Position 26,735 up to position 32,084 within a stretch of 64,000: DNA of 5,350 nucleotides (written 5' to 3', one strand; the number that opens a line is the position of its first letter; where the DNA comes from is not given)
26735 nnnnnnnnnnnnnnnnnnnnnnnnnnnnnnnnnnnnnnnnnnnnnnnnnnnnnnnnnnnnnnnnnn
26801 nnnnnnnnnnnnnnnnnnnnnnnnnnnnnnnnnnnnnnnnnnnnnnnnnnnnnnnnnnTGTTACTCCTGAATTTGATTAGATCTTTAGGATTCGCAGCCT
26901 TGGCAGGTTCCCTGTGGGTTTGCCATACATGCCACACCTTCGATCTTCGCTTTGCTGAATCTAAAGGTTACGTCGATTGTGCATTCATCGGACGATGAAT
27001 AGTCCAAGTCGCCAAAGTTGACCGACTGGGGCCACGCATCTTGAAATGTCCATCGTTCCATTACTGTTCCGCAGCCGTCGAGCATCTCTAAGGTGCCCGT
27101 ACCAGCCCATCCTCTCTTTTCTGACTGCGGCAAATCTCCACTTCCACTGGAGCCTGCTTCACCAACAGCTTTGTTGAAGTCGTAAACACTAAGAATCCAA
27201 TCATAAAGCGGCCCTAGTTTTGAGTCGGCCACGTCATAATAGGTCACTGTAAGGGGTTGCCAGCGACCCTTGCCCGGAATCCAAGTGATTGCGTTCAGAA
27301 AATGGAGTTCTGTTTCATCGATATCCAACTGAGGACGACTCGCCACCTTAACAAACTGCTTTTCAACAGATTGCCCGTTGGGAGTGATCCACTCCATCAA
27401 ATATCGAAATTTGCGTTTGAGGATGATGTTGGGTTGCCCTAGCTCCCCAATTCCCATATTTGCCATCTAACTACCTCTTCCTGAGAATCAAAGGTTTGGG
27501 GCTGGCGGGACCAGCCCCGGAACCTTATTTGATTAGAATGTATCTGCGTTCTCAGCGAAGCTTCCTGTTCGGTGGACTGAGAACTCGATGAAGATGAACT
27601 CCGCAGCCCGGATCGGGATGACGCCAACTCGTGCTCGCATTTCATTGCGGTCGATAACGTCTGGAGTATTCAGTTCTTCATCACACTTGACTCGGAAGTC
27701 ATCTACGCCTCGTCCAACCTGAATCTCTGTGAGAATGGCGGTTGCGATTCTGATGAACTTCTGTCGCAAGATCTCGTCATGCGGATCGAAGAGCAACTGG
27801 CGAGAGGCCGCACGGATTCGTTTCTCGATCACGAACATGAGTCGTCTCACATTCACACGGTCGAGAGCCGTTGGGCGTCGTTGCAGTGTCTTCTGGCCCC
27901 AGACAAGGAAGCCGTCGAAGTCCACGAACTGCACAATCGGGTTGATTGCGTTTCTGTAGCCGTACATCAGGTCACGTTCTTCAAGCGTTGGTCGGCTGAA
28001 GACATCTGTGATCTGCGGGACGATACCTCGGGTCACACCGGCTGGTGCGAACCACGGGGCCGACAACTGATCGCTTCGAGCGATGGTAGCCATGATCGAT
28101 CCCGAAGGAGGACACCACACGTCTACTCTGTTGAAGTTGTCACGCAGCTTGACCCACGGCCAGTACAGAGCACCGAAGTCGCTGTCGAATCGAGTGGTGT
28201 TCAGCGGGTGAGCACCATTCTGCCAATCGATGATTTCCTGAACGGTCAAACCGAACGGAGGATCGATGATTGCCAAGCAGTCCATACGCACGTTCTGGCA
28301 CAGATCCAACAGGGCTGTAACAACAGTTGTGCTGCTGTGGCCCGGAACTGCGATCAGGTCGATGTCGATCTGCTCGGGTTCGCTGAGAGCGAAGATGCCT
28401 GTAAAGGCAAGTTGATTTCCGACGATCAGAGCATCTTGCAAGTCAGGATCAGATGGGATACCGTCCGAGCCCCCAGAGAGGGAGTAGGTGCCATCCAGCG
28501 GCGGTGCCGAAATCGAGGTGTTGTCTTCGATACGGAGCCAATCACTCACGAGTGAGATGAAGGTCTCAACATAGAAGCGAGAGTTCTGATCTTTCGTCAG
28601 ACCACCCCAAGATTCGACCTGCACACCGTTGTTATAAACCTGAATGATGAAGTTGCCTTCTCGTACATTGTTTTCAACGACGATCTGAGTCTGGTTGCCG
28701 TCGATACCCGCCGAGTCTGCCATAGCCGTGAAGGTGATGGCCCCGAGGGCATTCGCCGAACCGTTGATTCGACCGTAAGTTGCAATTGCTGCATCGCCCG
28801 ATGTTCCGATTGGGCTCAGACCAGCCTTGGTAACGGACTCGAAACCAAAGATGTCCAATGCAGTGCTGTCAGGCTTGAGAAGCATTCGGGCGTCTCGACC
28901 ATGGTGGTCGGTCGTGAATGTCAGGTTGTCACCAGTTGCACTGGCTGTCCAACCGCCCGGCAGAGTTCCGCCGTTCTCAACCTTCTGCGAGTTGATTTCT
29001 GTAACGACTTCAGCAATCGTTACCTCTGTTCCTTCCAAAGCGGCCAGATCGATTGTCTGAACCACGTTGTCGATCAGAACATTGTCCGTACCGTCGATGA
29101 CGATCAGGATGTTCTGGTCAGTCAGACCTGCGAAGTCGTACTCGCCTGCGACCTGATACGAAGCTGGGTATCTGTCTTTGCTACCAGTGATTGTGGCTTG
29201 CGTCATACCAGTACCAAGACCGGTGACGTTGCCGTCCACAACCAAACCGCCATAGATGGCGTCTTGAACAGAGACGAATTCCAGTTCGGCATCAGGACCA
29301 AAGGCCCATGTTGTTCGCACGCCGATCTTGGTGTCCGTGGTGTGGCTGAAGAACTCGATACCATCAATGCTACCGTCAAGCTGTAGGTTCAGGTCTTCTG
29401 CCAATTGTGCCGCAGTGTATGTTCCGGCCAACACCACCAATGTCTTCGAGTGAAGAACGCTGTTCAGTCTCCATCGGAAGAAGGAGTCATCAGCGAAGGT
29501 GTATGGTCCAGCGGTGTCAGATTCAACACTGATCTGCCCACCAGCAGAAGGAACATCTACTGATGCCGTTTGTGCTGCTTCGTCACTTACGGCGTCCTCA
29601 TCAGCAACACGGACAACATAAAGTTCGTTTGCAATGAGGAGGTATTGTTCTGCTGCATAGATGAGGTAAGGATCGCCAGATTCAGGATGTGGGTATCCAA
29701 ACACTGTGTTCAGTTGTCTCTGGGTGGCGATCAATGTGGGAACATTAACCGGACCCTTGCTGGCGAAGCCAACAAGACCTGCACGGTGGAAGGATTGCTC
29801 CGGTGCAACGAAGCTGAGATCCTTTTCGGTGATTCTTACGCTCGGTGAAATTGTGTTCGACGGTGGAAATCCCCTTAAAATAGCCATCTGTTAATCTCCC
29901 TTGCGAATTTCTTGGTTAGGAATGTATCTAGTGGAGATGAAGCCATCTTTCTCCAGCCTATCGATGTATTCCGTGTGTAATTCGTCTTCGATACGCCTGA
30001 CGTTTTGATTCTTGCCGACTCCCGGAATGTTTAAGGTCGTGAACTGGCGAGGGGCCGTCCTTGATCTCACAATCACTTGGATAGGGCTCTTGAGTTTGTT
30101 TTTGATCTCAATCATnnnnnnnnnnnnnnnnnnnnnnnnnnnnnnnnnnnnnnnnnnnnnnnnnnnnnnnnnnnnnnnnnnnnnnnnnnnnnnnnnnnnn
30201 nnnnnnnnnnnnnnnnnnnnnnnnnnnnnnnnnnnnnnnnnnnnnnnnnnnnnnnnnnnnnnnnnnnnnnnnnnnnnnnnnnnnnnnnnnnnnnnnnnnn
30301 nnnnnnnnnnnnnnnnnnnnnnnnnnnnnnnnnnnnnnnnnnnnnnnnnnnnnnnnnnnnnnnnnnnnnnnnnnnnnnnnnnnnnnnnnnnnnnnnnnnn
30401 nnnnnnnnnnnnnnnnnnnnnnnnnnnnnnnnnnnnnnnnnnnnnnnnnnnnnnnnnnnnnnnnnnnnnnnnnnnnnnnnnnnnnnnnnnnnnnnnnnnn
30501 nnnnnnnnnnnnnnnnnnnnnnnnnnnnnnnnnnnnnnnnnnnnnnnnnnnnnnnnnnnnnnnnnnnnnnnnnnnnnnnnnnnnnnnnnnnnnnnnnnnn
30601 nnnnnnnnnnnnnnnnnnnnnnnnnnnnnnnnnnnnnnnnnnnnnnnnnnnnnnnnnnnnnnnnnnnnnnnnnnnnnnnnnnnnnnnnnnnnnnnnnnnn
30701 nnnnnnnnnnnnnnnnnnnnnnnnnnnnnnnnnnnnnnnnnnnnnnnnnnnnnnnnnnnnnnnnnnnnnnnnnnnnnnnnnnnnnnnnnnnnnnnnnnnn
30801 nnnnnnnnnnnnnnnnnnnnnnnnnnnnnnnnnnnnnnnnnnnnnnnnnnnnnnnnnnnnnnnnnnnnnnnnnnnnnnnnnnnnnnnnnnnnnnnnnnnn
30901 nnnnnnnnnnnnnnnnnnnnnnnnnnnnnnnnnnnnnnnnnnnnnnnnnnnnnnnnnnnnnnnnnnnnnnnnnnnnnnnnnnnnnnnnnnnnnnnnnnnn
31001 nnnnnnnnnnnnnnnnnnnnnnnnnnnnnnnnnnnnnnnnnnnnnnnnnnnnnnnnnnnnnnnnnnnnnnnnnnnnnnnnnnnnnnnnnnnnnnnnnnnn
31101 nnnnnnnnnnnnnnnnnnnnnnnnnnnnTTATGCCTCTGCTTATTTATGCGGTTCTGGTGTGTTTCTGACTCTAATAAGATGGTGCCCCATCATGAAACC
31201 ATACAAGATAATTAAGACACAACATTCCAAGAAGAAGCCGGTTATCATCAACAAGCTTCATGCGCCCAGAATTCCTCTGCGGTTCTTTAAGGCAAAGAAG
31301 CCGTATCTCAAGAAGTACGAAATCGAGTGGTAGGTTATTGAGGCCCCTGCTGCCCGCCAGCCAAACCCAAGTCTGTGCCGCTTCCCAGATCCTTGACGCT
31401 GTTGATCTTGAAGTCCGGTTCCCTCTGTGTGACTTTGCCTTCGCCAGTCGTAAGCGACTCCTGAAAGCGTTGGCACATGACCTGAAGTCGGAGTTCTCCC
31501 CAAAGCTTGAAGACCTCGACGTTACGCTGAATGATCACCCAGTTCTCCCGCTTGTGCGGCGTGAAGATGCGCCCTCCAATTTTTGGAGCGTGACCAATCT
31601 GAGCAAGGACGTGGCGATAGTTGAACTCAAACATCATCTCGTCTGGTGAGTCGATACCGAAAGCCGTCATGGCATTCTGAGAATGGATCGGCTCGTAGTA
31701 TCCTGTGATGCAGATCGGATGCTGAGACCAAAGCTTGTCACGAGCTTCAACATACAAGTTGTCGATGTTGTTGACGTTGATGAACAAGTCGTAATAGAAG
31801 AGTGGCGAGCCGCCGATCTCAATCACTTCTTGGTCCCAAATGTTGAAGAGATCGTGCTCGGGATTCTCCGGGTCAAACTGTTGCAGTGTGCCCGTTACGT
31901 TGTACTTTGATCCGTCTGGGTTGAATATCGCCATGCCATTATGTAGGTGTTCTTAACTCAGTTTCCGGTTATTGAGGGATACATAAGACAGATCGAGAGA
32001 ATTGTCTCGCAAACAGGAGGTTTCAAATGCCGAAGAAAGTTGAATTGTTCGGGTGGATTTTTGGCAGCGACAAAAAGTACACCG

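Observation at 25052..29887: Tail sheath followed by four tandem tube-protein paralogs, one frameshifted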

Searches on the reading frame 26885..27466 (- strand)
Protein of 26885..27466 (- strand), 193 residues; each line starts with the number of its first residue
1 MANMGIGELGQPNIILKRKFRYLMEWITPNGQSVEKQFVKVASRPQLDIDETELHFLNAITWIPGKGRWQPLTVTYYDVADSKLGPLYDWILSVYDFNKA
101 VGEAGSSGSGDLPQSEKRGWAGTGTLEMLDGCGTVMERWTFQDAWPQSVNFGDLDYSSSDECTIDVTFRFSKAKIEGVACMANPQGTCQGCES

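Call 3: search_protein_families(library=pfam, proteins=[window:26885-27466:-], max_evalue=0.01)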
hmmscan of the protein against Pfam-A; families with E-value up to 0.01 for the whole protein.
window:26885-27466:- (193 aa): 1 family
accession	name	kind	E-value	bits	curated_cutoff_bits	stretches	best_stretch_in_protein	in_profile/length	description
PF06841.18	Phage_T4_gp19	-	0.00014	22.2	28.2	1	61-160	42-120/134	T4-like virus tail tube protein gp19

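Call 6: search_protein_families(library=phrogs, proteins=[window:26885-27466:-], max_evalue=0.001)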
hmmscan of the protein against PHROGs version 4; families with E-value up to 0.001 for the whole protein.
window:26885-27466:- (193 aa): 2 families
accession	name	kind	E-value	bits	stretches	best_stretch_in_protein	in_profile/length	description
phrog_4542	-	tail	9.3e-26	91.6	1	16-177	25-182/214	tail tube protein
phrog_45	-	tail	7.1e-08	33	1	63-177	150-256/350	tail tube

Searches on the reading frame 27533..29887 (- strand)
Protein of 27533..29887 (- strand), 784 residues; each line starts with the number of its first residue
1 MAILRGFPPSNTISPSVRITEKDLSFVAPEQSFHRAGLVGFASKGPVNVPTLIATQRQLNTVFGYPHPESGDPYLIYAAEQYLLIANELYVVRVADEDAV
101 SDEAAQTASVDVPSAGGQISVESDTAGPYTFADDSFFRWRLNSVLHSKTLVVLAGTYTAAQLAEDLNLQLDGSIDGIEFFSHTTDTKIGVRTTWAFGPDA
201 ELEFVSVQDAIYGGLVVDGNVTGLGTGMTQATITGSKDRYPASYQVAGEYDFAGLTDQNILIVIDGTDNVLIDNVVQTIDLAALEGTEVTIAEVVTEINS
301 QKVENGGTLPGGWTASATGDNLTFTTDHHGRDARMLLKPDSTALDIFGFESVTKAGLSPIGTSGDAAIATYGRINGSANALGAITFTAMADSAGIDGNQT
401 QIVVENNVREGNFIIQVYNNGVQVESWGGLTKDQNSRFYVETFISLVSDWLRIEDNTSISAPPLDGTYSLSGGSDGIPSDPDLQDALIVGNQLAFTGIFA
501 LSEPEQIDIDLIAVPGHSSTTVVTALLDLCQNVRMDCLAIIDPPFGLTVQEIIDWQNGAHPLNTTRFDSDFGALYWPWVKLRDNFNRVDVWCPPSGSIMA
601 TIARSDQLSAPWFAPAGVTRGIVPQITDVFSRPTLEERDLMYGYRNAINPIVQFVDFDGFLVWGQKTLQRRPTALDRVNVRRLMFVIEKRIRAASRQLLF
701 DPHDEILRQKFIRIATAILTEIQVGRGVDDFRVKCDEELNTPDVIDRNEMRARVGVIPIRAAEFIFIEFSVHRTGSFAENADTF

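Call 3: search_protein_families(library=pfam, proteins=[window:27533-29887:-], max_evalue=0.01)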
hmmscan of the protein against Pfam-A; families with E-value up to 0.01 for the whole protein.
window:27533-29887:- (784 aa): 3 families
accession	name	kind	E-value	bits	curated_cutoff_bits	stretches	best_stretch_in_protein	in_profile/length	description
PF17482.7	Phage_sheath_1C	-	2e-13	50.7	26.9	1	673-770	4-102/104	Phage tail sheath C-terminal domain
PF04984.19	Phage_sheath_1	-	3e-13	50.4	31.4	1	500-667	11-167/168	Phage tail sheath protein subtilisin-like domain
PF22671.1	Gp18_domIII_N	-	4.3e-05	24.2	27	1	35-94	3-58/58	Tail sheath protein Gp18 domain III N-terminal region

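Call 6: search_protein_families(library=phrogs, proteins=[window:27533-29887:-], max_evalue=0.001)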
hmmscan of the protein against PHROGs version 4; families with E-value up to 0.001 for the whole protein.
window:27533-29887:- (784 aa): 7 families
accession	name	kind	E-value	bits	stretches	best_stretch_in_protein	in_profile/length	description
phrog_23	-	tail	2.3e-82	278.3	1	11-775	22-466/496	tail sheath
phrog_10581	-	tail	1.4e-46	160.3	1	505-774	632-912/915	tail sheath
phrog_17610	-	tail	9.3e-27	94.2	1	520-784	859-1119/1135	tail sheath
phrog_34521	-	tail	3.7e-10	39.4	1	569-773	750-952/962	tail sheath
phrog_279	-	tail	7.3e-06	26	0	373-487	89-223/489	tail sheath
phrog_20545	-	tail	4.9e-05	23.3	1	10-97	19-104/538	tail sheath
phrog_19666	-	tail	0.00013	21.5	1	508-704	733-919/985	tail sheath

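Call 7: search_dna_similar(query=window:27533-29887:-, collection=phages, mode=protein, max_rows=25)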
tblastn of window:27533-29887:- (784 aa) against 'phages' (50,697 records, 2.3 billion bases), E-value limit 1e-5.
Records with a match: 2689; places in all: 2757; records where one place covers at least 80% of the query: 0.
Best place of each record, by identity: <60% 2689.
By first word of the organism name: Escherichia 668; Synechococcus 379; Klebsiella 332; Salmonella 203; Vibrio 140; Shigella 89; Aeromonas 77; Acinetobacter 72; Erwinia 68; Cyanophage 61; and 68 more.
By host as written in the record: - 468; Escherichia coli 278; Klebsiella pneumoniae 115; Synechococcus 107; Erwinia amylovora 46; Synechococcus sp. 38; Escherichia coli O157:H7 38; Salmonella enterica 29; and 609 more.
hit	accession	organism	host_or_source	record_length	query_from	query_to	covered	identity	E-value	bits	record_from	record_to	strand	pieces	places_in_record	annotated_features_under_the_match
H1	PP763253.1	Acinetobacter phage Ab1-TPeters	Acinetobacter baumannii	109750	204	781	74%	25.0%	2e-23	113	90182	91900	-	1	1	tail sheath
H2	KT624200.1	Bacillus phage SP-15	Bacillus subtilis W-23-S(r); Bacillus ...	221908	412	776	47%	34.9%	4e-63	236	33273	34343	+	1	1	tail sheath protein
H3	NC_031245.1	Bacillus phage SP-15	Bacillus subtilis W-23-S(r); Bacillus ...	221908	412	776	47%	34.9%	4e-63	236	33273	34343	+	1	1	tail sheath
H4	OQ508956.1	Alishewanella phage vB_AspM_Slicko01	Alishewanella sp. SMS8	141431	352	775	54%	29.2%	2e-30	135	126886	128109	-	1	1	tail sheath protein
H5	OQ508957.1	Alishewanella phage vB_AspM_Slickus01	Alishewanella sp. SMS8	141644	352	775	54%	29.2%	7e-30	134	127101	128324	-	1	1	tail sheath protein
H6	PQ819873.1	Streptococcus phage vB_SagM-GXN1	Streptococcus agalactiae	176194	420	782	46%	33.1%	2e-53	207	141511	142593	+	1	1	tail sheath protein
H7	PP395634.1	Microcystis phage Mel-JY01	Microcystis elabens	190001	466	776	40%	38.5%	1e-49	196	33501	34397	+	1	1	tail sheath C-terminal domain containing protein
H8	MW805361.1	Paraglaciecola Antarctic GD virus 1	Paraglaciecola sp. strain IceBac 372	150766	408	769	46%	32.4%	8e-34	146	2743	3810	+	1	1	tail sheath protein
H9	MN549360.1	Rhizobium phage RL38J1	Rhizobium leguminosarum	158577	238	758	66%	22.5%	6e-12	76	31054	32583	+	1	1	tail sheath protein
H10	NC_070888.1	Rhizobium phage RL38J1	Rhizobium leguminosarum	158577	238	758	66%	22.5%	6e-12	76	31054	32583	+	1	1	tail sheath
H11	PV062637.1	Nitratidesulfovibrio phage SRB7757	Nitratidesulfovibrio vulgaris ATCC7757 ...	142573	380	779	51%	29.1%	7e-30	134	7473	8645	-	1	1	record has no annotation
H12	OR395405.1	Desulfovibrio phage 7757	Desulfovibrio vulgaris ATCC 7757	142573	380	779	51%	29.1%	7e-30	134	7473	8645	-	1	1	record has no annotation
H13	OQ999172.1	Listeria phage LIS04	Listeria innocua ATCC 51742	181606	469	776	39%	37.6%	3e-57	219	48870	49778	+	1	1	tail sheath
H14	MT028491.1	Ochrobactrum phage vB_OspM_OC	Ochrobactrum sp. POC9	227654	412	775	46%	31.8%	6e-43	175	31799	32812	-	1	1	tail connector/sheath protein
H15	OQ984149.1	Phage C48C1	-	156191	433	775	44%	33.6%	2e-45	182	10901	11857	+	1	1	tail sheath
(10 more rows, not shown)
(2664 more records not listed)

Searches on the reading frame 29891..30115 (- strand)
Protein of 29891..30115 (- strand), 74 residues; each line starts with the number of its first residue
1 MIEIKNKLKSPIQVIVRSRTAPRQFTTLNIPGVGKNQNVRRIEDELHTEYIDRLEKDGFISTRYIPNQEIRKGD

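Call 3: search_protein_families(library=pfam, proteins=[window:29891-30115:-], max_evalue=0.01)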
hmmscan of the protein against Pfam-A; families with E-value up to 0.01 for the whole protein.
window:29891-30115:- (74 aa): 0 families

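Call 6: search_protein_families(library=phrogs, proteins=[window:29891-30115:-], max_evalue=0.001)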
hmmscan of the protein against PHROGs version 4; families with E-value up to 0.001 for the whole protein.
window:29891-30115:- (74 aa): 0 families

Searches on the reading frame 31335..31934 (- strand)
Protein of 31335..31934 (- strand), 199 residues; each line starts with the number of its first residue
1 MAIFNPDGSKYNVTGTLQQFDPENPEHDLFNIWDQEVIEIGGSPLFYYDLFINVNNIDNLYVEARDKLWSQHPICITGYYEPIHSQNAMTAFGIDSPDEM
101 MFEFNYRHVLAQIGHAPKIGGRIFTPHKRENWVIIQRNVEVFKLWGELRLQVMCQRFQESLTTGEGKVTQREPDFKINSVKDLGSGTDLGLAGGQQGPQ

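Call 3: search_protein_families(library=pfam, proteins=[window:31335-31934:-], max_evalue=0.01)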
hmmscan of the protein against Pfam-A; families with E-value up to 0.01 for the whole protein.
window:31335-31934:- (199 aa): 0 families

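Call 6: search_protein_families(library=phrogs, proteins=[window:31335-31934:-], max_evalue=0.001)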
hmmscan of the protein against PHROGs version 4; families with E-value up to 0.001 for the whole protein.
window:31335-31934:- (199 aa): 0 families

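Call 81: search_solved_structures(query=A7, max_evalue=10, show_alignments=1)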
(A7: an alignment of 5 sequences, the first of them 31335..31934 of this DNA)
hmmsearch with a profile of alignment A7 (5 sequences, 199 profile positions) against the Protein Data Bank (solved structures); distinct sequences matched with E-value up to 10: 3.
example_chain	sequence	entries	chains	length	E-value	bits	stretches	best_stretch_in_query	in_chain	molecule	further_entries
3zqx_A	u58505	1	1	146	0.042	16.6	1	72-111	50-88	CELLULOSE 1,4-BETA-CELLOBIOSIDASE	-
2ylk_A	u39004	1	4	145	0.09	15.5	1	72-111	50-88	CELLULOSE 1,4-BETA-CELLOBIOSIDASE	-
4k3b_A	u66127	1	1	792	0.7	12.6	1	38-144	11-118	Outer membrane protein assembly factor BamA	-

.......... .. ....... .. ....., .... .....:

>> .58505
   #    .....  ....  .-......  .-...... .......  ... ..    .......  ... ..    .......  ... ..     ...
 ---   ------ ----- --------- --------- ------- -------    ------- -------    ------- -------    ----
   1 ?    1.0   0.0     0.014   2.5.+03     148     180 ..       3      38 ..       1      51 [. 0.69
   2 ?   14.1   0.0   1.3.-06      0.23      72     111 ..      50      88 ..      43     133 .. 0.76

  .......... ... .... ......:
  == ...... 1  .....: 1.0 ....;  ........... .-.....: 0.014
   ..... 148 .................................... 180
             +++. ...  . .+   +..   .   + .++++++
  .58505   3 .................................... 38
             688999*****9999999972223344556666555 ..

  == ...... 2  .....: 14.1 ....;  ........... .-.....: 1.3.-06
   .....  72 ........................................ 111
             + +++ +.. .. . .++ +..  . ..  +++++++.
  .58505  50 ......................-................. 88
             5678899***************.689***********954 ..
